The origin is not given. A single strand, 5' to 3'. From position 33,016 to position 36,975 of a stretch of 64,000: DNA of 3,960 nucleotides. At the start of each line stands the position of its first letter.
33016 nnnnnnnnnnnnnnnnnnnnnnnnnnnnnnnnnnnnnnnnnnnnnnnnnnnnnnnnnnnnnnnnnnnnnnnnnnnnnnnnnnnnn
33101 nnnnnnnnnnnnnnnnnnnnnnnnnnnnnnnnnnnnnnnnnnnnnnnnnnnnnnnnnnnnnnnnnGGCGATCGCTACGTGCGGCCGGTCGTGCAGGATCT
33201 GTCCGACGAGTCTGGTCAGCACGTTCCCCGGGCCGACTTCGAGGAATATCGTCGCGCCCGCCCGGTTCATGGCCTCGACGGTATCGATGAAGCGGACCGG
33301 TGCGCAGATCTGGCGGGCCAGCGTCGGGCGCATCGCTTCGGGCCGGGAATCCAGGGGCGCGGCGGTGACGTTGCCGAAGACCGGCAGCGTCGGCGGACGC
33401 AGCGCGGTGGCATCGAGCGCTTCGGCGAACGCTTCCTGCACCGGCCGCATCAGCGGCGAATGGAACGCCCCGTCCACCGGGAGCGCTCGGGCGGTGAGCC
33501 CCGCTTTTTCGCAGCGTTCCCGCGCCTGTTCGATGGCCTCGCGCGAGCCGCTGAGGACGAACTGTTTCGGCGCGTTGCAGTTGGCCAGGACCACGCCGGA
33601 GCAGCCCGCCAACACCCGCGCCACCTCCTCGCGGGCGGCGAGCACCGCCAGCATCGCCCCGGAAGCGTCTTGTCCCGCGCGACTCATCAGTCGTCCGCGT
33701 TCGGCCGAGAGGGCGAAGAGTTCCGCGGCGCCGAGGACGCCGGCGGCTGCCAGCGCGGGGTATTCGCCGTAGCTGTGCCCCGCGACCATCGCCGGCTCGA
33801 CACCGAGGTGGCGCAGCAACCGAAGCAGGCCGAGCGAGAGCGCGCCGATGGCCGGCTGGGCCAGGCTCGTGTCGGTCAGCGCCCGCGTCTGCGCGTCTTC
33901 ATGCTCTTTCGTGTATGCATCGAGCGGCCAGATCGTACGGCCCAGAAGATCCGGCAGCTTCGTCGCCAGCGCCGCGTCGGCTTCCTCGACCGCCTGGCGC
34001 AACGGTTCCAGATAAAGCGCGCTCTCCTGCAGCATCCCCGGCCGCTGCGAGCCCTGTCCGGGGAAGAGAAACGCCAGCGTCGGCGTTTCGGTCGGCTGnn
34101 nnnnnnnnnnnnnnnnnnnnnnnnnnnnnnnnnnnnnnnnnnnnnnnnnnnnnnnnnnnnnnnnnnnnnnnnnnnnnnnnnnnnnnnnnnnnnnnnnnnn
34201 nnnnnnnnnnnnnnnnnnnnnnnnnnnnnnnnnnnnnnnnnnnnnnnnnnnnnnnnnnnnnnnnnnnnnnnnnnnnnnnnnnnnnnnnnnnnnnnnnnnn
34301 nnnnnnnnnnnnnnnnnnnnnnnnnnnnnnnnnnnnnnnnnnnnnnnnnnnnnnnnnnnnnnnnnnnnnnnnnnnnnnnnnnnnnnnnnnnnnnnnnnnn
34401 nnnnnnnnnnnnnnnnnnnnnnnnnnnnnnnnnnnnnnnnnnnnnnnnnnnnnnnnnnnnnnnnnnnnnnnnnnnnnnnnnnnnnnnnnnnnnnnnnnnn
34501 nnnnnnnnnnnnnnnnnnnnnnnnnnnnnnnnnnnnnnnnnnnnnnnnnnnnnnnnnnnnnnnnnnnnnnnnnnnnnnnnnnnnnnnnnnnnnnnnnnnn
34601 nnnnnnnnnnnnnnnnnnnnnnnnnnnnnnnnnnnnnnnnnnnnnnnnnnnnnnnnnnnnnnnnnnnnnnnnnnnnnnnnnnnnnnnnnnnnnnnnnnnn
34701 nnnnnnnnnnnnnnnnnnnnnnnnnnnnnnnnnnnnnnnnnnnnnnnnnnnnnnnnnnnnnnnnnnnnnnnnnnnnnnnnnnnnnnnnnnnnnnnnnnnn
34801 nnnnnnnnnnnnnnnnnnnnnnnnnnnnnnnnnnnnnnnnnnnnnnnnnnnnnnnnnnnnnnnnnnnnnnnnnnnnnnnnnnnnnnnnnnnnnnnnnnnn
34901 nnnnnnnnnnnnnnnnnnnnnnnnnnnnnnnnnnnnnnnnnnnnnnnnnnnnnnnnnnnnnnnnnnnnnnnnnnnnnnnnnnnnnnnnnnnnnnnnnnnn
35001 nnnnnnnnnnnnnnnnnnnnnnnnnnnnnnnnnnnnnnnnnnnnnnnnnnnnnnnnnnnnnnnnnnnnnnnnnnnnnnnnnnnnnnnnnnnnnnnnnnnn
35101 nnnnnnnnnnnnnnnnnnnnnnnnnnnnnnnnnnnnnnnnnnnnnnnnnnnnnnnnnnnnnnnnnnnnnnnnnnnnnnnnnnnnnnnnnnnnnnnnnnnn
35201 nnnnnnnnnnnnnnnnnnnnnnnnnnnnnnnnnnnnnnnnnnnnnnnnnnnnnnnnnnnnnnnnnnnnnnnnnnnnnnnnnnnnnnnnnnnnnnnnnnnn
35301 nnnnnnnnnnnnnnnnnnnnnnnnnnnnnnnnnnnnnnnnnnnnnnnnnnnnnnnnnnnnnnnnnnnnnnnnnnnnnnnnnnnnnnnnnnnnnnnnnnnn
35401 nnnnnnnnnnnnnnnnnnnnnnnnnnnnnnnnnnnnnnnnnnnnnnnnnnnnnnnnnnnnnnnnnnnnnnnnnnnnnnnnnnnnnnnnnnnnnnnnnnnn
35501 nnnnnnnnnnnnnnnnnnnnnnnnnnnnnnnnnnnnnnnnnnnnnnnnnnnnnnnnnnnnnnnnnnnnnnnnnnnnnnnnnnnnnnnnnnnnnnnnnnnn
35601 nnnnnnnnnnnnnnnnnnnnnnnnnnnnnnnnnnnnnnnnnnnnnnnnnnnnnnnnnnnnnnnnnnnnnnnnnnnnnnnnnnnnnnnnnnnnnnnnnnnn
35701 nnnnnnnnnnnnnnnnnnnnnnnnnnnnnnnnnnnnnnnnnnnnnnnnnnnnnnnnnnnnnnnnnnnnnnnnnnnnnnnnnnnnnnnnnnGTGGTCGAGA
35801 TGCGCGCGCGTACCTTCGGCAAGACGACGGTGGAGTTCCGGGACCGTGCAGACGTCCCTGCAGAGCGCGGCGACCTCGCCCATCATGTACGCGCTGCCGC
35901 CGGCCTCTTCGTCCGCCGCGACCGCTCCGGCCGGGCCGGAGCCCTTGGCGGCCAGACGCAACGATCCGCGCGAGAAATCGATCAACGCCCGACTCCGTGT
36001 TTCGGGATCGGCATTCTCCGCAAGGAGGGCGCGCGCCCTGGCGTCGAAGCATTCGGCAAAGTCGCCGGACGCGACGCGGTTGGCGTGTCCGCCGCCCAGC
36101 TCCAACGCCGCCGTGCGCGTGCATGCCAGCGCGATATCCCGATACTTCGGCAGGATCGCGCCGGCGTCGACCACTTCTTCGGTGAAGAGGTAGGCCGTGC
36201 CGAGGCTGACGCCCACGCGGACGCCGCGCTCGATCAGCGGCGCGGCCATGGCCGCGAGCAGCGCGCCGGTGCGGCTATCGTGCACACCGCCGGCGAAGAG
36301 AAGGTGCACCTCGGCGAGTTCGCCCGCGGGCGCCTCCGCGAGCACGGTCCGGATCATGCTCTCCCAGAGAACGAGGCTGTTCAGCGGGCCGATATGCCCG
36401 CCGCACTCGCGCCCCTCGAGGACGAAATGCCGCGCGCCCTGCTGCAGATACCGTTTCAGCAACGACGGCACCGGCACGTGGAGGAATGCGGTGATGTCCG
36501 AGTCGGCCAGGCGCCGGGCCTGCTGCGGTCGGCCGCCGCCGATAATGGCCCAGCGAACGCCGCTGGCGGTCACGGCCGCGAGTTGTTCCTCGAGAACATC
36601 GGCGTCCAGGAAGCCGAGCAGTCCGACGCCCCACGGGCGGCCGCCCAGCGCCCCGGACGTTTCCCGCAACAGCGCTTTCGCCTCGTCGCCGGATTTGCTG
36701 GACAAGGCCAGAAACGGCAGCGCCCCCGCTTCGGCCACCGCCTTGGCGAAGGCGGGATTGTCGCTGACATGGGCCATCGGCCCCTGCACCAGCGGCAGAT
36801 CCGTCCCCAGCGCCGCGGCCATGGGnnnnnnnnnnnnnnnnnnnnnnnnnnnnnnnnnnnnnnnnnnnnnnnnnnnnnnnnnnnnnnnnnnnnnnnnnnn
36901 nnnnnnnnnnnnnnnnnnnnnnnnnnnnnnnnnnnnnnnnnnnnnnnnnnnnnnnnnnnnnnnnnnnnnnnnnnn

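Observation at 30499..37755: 2418-aa synthase fusing a PfaD-type (FMN/NMO-like) enoyl reductase N-terminally to KS-AT-ACP-ACP-KR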

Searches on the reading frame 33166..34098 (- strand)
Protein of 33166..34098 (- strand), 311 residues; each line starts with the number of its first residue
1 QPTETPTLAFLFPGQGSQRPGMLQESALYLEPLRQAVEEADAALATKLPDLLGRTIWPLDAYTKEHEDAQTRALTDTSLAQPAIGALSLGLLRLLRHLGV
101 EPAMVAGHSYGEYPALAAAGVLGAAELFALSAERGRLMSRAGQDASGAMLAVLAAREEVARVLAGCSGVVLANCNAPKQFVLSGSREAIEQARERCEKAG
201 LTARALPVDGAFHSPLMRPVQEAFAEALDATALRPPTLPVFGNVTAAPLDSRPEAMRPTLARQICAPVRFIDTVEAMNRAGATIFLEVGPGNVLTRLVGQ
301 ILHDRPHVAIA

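Call 92: search_solved_structures(query=window:33166-34098:-, max_evalue=1e-20, show_alignments=2)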
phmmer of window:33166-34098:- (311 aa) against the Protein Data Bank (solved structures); distinct sequences matched with E-value up to 1e-20: 59.
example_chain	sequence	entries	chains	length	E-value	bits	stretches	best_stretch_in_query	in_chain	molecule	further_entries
2cuy_A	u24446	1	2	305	3.7e-45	158.1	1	9-304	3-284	Malonyl CoA-[acyl carrier protein] transacylase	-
3hjv_A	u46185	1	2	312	3.8e-43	151.5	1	8-308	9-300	Malonyl Coa-acyl carrier protein transacylase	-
9iyw_A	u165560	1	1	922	1.5e-41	146.3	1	8-304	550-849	Polyketide synthase,GfsA KSQ-AncAT chimeric protein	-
6smd_B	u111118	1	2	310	3.9e-41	144.9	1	8-304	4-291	Malonyl CoA-acyl carrier protein transacylase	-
1mla_A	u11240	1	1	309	5.3e-41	144.5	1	8-302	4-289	MALONYL-COENZYME A ACYL CARRIER PROTEIN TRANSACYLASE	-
2g1h_A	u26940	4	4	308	6e-41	144.3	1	8-302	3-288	Malonyl CoA-acyl carrier protein transacylase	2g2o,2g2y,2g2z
6u0j_A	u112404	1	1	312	1.7e-40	142.8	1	8-302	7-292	Malonyl CoA-acyl carrier protein transacylase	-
3im8_A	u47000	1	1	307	4.3e-40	141.5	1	9-301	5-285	Malonyl acyl carrier protein transacylase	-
3h0p_A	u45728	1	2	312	4.6e-39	138.1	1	8-302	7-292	S-malonyltransferase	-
8in9_A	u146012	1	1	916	2e-38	136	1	8-303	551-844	Polyketide synthase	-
7vee_A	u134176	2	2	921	2e-38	136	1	8-303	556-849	Polyketide synthase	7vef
5ypv_A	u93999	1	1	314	5.4e-38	134.6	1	8-300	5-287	Malonyl CoA-acyl carrier protein transacylase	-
5dz6_A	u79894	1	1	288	7.9e-38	134.1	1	8-304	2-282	Polyketide biosynthesis malonyl CoA-acyl carrier protein transacylase PksC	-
6iyo_A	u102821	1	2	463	7.9e-38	134.1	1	5-304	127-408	Type I modular polyketide synthase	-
3tqe_A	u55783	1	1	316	1.2e-36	130.2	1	7-301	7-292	Malonyl-CoA-[acyl-carrier-protein] transacylase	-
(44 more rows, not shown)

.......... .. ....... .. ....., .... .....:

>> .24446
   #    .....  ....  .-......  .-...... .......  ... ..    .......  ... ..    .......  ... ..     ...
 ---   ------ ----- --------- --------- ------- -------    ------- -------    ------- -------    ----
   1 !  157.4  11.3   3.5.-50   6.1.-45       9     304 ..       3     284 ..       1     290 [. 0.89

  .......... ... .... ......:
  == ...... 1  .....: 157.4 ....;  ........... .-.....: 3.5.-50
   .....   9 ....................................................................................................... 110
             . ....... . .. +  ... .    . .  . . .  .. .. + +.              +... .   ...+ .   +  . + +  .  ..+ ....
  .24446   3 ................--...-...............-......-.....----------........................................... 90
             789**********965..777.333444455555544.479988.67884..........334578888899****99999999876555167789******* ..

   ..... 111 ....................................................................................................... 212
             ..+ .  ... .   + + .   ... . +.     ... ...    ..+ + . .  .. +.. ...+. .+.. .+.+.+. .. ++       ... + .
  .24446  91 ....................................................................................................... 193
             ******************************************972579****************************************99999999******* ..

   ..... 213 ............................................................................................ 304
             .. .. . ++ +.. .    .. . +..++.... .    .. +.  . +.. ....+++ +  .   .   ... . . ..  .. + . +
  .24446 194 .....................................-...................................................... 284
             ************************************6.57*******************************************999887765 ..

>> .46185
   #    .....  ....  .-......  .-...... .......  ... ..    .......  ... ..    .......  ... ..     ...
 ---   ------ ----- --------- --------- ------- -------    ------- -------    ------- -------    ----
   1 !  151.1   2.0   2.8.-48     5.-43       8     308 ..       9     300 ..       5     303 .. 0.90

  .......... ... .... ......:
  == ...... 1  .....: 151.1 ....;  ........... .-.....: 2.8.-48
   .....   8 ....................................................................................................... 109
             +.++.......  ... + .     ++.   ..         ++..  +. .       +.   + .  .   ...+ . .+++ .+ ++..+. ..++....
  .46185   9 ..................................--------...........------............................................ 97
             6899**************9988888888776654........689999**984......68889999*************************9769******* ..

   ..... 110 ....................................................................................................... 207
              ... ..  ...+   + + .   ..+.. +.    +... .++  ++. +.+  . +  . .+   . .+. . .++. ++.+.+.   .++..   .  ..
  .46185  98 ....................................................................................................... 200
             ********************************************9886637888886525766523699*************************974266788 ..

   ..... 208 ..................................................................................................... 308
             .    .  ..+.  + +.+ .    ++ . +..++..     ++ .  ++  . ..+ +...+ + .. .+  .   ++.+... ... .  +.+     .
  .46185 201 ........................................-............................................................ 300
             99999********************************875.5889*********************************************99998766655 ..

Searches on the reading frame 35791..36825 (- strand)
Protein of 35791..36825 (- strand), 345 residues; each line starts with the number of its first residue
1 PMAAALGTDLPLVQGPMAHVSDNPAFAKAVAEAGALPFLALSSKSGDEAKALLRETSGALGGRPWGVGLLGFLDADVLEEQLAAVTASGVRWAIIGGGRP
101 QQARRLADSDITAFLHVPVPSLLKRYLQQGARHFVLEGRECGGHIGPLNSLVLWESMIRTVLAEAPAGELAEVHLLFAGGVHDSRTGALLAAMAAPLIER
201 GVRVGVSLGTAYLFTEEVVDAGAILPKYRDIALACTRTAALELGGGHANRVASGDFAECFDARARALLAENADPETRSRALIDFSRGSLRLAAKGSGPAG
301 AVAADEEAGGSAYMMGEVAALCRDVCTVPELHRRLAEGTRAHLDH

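Call 47: search_protein_families(library=ncbifam, proteins=[window:35791-36825:-], max_evalue=1)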
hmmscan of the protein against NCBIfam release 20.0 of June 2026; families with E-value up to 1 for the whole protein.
window:35791-36825:- (345 aa): 2 families
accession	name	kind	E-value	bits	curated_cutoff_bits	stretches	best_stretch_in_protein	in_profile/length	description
TIGR03151.1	enACPred_II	equivalog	3.2e-19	69.3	453.1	1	5-337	7-298/307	enoyl-[acyl-carrier-protein] reductase FabK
TIGR03849.2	arch_ComA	equivalog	0.12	11.7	280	1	122-149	144-171/241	phosphosulfolactate synthase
